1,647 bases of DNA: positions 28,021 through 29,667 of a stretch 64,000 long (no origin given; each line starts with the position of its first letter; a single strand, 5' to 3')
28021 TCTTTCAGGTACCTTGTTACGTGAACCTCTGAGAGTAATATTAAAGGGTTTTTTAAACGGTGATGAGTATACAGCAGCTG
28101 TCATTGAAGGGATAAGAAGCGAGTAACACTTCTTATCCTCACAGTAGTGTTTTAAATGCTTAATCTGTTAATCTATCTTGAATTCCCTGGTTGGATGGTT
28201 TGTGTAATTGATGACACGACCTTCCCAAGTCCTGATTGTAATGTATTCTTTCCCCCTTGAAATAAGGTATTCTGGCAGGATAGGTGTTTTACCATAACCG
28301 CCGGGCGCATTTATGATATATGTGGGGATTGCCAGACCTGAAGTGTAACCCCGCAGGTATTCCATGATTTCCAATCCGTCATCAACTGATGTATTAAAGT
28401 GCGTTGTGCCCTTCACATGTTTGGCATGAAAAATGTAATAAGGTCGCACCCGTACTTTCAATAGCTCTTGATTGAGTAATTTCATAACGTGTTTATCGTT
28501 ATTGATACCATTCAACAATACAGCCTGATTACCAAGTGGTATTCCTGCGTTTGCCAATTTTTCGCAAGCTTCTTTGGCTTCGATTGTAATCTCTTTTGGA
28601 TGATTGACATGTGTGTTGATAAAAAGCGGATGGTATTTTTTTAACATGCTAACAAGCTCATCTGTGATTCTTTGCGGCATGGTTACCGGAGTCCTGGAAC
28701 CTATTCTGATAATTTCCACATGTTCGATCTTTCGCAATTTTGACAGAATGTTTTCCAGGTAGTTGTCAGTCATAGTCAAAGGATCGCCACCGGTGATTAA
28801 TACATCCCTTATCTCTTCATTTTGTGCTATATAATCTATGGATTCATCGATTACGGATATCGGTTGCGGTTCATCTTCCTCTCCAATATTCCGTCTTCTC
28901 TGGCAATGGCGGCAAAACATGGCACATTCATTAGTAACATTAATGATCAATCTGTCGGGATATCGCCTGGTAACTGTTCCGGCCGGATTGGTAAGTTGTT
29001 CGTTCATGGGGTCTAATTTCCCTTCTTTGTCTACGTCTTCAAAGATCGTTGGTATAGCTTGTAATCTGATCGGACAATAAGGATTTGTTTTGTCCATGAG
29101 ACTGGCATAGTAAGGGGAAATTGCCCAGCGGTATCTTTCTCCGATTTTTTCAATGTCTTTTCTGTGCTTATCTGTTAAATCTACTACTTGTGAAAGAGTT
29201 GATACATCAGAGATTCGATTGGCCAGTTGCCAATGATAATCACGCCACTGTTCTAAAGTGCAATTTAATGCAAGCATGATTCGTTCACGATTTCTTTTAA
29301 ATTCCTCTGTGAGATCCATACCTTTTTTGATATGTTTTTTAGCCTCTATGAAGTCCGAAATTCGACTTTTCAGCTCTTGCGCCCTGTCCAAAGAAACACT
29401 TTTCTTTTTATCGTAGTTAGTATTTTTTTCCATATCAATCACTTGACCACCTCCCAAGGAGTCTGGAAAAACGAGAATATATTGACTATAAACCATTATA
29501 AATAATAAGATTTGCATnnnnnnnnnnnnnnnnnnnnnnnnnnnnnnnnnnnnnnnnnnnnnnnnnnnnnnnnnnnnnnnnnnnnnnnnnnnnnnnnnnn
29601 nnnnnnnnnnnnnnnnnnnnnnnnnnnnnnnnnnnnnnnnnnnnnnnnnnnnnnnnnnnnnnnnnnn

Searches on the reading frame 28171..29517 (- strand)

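Call 8: search_protein_families(library=pfam, proteins=[window:28171-29517:-])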
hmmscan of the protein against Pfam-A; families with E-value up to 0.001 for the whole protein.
window:28171-29517:- (449 aa): 3 families
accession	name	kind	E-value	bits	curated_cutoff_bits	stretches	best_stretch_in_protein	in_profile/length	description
PF12544.13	LAM_C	-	2.4e-16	60.5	26.7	1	385-440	1-56/127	Lysine-2,3-aminomutase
PF04055.27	Radical_SAM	-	3.8e-15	56.9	29.5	1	192-342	1-158/166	Radical SAM superfamily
PF13353.11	Fer4_12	-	0.00059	20.6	22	0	196-264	13-80/137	4Fe-4S single cluster domain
